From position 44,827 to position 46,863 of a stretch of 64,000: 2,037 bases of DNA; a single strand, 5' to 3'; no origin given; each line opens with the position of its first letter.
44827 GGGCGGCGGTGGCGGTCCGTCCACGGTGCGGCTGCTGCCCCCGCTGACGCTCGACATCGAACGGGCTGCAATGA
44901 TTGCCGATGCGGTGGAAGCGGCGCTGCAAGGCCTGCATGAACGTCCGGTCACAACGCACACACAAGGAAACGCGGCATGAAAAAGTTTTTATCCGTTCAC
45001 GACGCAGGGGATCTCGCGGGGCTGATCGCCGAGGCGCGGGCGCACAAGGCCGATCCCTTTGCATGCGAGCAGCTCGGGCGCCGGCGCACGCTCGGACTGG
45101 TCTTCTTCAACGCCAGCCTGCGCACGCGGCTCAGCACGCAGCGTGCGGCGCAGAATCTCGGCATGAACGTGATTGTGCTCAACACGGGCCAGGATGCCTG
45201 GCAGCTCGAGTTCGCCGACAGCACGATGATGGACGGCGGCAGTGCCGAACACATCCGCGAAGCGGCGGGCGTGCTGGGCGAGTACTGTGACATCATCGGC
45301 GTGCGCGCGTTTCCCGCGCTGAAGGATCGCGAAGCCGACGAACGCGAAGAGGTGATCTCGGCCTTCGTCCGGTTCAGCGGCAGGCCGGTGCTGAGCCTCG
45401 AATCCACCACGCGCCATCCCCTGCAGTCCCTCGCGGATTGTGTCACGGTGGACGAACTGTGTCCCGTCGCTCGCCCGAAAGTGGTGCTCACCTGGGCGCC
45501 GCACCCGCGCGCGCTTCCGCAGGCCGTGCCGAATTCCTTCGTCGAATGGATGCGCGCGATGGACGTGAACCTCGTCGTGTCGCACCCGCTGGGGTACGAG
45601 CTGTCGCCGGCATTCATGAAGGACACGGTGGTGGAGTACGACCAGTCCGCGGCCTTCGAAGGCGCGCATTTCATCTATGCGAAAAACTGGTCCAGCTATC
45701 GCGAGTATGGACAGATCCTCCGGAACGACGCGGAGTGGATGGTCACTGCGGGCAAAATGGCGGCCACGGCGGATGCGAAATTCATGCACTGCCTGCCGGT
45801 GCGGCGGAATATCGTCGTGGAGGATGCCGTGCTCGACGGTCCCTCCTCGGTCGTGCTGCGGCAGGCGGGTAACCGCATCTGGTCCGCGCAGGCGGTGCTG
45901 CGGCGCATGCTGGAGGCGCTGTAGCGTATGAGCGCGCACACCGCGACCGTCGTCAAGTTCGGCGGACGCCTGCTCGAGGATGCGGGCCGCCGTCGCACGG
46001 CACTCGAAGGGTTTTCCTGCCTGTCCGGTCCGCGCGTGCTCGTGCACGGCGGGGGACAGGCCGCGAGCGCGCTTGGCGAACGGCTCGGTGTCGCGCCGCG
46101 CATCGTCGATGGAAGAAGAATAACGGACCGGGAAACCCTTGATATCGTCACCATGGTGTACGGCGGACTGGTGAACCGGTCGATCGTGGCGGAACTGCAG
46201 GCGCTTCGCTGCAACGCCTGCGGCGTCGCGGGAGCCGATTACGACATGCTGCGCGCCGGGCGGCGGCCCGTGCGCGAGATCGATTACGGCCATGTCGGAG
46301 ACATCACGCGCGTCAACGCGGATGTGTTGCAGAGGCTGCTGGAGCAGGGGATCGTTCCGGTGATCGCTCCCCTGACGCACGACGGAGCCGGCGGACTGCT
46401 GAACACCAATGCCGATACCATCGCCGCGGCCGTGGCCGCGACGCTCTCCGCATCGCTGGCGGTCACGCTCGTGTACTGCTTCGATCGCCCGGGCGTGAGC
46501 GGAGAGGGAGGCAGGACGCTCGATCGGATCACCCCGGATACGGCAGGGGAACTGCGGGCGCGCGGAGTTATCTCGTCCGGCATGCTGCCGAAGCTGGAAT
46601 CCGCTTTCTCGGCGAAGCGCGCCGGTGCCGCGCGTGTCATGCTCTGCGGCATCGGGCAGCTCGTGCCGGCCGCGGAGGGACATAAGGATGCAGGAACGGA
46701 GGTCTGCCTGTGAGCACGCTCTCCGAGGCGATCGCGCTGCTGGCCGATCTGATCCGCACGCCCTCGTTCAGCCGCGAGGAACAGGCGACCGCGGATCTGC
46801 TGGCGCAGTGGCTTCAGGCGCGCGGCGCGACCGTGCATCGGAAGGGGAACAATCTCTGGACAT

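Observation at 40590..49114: Complete arg operon of the N-acyl-ornithine type (SLRTR-motif ArgF', GNAT first gene, M20 deacylase) behind a GC trough with paired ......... palindromes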

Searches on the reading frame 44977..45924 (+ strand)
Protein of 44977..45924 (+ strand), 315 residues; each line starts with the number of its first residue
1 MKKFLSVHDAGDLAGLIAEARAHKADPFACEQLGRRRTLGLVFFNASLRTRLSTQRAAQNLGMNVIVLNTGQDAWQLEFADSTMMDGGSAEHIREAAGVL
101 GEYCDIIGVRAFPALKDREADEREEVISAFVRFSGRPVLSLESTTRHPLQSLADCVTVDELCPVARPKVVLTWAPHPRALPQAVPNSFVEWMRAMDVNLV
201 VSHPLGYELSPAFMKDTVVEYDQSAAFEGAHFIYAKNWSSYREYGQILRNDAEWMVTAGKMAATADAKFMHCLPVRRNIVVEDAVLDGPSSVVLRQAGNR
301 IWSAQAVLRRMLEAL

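Call 6: search_solved_structures(query=window:44977-45924:+, show_alignments=3)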
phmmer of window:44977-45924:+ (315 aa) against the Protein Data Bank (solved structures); distinct sequences matched with E-value up to 0.001: 63 (the best 60 are shown).
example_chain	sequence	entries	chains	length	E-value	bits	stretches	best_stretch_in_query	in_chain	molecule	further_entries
1js1_X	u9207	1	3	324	2.4e-116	391.5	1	1-314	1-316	Transcarbamylase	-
2g7m_X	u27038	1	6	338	3.5e-116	391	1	1-314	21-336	putative ornithine carbamoyltransferase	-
2fg6_X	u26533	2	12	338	3.5e-116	391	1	1-314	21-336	putative ornithine carbamoyltransferase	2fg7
3l02_A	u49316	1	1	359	7.1e-55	189.7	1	2-310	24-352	N-acetylornithine carbamoyltransferase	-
3l05_A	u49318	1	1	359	1.9e-54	188.3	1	2-310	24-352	N-acetylornithine carbamoyltransferase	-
3m4n_A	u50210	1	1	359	1.9e-54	188.3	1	2-310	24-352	N-acetylornithine carbamoyltransferase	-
3l06_A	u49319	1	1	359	2.6e-54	187.9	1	2-310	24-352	N-acetylornithine carbamoyltransferase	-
3kzc_A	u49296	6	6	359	3.5e-54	187.4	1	2-310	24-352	N-acetylornithine carbamoyltransferase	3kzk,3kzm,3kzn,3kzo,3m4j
3l04_A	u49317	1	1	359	3.5e-54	187.4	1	2-310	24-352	N-acetylornithine carbamoyltransferase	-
3m5c_A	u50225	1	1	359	3.5e-54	187.4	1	2-310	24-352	N-acetylornithine carbamoyltransferase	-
3m5d_A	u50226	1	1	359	4.9e-54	187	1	2-310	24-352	N-acetylornithine carbamoyltransferase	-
4f2g_A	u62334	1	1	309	3.7e-18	69.1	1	36-310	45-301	Ornithine carbamoyltransferase 1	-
2ef0_A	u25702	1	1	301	1.3e-17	67.3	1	12-312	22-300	Ornithine carbamoyltransferase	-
3gd5_A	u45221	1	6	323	5.3e-17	65.4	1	36-311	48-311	Ornithine carbamoyltransferase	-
4oh7_A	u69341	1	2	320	2.6e-16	63.1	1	5-310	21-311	Ornithine carbamoyltransferase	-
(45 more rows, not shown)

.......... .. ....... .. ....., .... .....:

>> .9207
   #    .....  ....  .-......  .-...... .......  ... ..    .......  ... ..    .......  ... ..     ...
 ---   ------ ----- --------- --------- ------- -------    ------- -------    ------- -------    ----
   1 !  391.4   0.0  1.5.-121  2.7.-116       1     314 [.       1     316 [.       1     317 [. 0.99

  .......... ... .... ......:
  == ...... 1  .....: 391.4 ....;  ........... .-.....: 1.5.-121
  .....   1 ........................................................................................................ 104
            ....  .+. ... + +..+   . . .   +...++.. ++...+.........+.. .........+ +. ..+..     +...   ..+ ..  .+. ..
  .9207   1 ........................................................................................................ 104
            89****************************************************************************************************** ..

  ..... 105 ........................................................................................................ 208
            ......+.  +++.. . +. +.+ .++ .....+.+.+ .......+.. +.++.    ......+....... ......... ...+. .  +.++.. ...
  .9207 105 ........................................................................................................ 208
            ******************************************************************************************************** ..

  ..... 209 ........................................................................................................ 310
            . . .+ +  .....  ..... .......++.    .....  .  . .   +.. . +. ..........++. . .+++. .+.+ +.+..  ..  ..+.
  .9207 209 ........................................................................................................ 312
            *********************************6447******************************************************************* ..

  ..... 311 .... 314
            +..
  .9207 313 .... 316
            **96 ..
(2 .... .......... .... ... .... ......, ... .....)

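Call 7: search_protein_families(library=ncbifam, proteins=[window:44977-45924:+])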
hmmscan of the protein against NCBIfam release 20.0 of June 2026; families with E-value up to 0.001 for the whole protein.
window:44977-45924:+ (315 aa): 15 families
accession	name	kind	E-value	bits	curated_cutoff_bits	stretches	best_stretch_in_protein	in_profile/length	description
NF003384.0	PRK04523.1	equivalog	2.5e-90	302.9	288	1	1-312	3-333/336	N-acetylornithine carbamoyltransferase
NF001986.0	PRK00779.1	subfamily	5.1e-40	137.5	306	1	2-313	6-305/307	ornithine carbamoyltransferase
TIGR00658.1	orni_carb_tr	equivalog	1.7e-29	103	280.85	1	6-312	5-303/304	ornithine carbamoyltransferase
TIGR04384.1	putr_carbamoyl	exception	9.2e-25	87.4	500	2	219-309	208-304/330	putrescine carbamoyltransferase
NF011380.0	PRK14805.1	equivalog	1.1e-20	74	421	1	2-313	2-301/302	ornithine carbamoyltransferase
NF002032.1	PRK00856.1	equivalog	1.4e-14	54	263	1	12-311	13-296/297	aspartate carbamoyltransferase catalytic subunit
TIGR00670.1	asp_carb_tr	equivalog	3.3e-13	49.4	236.95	2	16-161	17-145/304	aspartate carbamoyltransferase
TIGR03316.1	ygeW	equivalog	9.8e-13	47.7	500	1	42-241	63-272/391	knotted carbamoyltransferase YgeW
NF005538.0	PRK07200.1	equivalog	2.8e-12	46.4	453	1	42-242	66-276/396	knotted carbamoyltransferase YgeW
NF009213.0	PRK12562.1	subfamily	1.9e-11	43.9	559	1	13-276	20-278/334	ornithine carbamoyltransferase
NF003286.0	PRK04284.1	subfamily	2.9e-11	43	515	1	36-303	45-321/332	ornithine carbamoyltransferase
NF002470.0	PRK01713.1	equivalog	5.6e-09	35.9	545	1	35-278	45-280/334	ornithine carbamoyltransferase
NF011379.0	PRK14804.1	equivalog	7.7e-09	35.1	373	1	137-314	121-311/311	ornithine carbamoyltransferase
NF010387.0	PRK13814.1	equivalog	1.8e-05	23.8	660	0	261-311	252-302/310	aspartate carbamoyltransferase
NF008853.0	PRK11891.1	equivalog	0.00097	17.8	560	0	38-159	129-230/430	aspartate carbamoyltransferase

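Call 8: search_protein_families(library=pfam, proteins=[window:44977-45924:+])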
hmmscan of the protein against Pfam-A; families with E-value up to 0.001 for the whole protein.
window:44977-45924:+ (315 aa): 2 families
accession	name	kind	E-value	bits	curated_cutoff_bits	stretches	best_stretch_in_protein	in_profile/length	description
PF02729.26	OTCace_N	-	2.4e-24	86.6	29.9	1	2-160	1-148/148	Aspartate/ornithine carbamoyltransferase, carbamoyl-P binding domain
PF00185.30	OTCace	-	1.3e-19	71.2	29.4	1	184-309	15-155/157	Aspartate/ornithine carbamoyltransferase, Asp/Orn binding domain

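Call 68: search_solved_structures(query=window:44977-45924:+, show_alignments=5, max_evalue=1e-50)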
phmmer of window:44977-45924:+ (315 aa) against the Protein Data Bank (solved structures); distinct sequences matched with E-value up to 1e-50: 11.
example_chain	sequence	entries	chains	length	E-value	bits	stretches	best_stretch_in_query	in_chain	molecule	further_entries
1js1_X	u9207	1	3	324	2.4e-116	391.5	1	1-314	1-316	Transcarbamylase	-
2g7m_X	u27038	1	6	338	3.5e-116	391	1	1-314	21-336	putative ornithine carbamoyltransferase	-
2fg6_X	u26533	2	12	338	3.5e-116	391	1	1-314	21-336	putative ornithine carbamoyltransferase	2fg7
3l02_A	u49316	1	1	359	7.1e-55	189.7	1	2-310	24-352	N-acetylornithine carbamoyltransferase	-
3l05_A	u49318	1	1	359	1.9e-54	188.3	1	2-310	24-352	N-acetylornithine carbamoyltransferase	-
3m4n_A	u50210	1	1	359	1.9e-54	188.3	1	2-310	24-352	N-acetylornithine carbamoyltransferase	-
3l06_A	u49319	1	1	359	2.6e-54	187.9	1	2-310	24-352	N-acetylornithine carbamoyltransferase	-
3kzc_A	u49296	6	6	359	3.5e-54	187.4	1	2-310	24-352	N-acetylornithine carbamoyltransferase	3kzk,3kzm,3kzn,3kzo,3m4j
3l04_A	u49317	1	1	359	3.5e-54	187.4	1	2-310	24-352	N-acetylornithine carbamoyltransferase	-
3m5c_A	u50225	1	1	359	3.5e-54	187.4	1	2-310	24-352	N-acetylornithine carbamoyltransferase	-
3m5d_A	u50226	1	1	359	4.9e-54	187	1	2-310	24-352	N-acetylornithine carbamoyltransferase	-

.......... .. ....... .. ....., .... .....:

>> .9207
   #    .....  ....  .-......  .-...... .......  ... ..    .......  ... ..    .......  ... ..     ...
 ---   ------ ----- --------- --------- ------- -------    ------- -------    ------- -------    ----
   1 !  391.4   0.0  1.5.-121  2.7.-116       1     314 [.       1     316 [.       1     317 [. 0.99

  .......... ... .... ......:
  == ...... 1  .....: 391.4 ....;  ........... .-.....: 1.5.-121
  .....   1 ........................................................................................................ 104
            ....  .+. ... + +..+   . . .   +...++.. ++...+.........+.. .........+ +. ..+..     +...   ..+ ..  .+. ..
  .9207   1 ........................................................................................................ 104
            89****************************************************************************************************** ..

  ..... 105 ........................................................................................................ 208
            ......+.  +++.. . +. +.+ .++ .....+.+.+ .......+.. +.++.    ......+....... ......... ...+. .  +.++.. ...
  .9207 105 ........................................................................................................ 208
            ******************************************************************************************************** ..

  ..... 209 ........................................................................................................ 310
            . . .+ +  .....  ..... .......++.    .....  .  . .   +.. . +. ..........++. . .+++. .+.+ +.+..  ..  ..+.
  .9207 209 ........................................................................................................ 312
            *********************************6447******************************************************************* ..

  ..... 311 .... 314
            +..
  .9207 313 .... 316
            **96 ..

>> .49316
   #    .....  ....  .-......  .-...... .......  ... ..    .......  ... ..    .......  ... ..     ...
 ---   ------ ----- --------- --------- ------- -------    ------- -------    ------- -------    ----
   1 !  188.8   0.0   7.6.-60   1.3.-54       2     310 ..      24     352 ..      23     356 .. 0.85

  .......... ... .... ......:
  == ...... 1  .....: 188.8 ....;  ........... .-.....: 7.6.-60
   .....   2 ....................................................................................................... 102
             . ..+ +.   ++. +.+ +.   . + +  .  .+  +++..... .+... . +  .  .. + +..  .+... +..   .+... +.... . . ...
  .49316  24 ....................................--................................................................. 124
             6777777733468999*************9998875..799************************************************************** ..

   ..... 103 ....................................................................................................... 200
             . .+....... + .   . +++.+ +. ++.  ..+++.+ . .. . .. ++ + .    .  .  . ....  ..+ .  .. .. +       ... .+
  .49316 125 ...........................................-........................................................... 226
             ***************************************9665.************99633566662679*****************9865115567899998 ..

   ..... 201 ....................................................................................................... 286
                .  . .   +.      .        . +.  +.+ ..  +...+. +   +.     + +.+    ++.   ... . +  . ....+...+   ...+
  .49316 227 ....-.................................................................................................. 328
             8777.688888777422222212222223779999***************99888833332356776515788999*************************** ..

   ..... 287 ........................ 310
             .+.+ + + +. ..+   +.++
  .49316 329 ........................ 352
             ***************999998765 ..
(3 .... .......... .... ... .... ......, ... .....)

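Call 99: list_cluster_members(proteins=[P0001, window:44977-45924:+])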
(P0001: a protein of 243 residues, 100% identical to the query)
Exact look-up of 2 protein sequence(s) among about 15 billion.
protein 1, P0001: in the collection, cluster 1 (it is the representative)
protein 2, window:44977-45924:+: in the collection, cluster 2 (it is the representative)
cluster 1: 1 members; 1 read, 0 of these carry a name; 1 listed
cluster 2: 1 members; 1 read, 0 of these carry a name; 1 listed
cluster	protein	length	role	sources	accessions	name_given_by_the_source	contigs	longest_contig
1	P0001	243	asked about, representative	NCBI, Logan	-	-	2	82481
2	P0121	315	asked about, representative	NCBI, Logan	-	-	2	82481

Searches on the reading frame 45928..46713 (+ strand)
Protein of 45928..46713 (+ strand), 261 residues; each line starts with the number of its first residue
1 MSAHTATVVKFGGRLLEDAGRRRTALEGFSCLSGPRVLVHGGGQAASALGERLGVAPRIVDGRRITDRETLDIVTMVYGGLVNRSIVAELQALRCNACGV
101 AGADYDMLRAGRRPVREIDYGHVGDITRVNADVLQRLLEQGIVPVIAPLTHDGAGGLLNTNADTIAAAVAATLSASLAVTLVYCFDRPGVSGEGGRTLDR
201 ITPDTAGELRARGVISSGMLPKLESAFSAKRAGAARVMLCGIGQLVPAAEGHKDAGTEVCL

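Call 7: search_protein_families(library=ncbifam, proteins=[window:45928-46713:+])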
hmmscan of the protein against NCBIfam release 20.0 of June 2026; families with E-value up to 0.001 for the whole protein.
window:45928-46713:+ (261 aa): 9 families
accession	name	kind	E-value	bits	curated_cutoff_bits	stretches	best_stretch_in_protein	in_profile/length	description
TIGR00761.1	argB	equivalog_domain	5.4e-52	176.6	151.3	1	7-238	2-230/231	acetylglutamate kinase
NF010659.0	PRK14058.1-1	equivalog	2.5e-29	102.2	223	1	34-241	29-248/267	[LysW]-aminoadipate kinase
NF010662.0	PRK14058.1-4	equivalog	3.1e-27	95.4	194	1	7-258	2-260/264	[LysW]-aminoadipate/[LysW]-glutamate kinase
NF010661.0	PRK14058.1-3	equivalog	6.7e-22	77.9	251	1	35-243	30-254/283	acetylglutamate/acetylaminoadipate kinase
NF003387.0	PRK04531.1-2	equivalog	2.4e-18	65.8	426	1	7-225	39-250/441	acetylglutamate kinase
NF003641.0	PRK05279.1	equivalog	1e-15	57.5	344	1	37-239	60-266/441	amino-acid N-acetyltransferase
TIGR01890.1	N-Ac-Glu-synth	equivalog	1.6e-15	57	202.85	1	35-240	50-255/429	amino-acid N-acetyltransferase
NF003386.0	PRK04531.1-1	equivalog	4e-12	45.8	417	1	3-224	40-254/442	acetylglutamate kinase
NF010660.0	PRK14058.1-2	equivalog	3.5e-11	43.4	241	1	8-242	3-242/249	[LysW]-aminoadipate/[LysW]-glutamate kinase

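Call 8: search_protein_families(library=pfam, proteins=[window:45928-46713:+])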
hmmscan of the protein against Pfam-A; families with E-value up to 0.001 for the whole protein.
window:45928-46713:+ (261 aa): 1 family
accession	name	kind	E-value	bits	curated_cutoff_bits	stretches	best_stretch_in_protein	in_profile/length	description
PF00696.33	AA_kinase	-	2.2e-38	132.8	24.9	1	7-239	3-232/234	Amino acid kinase family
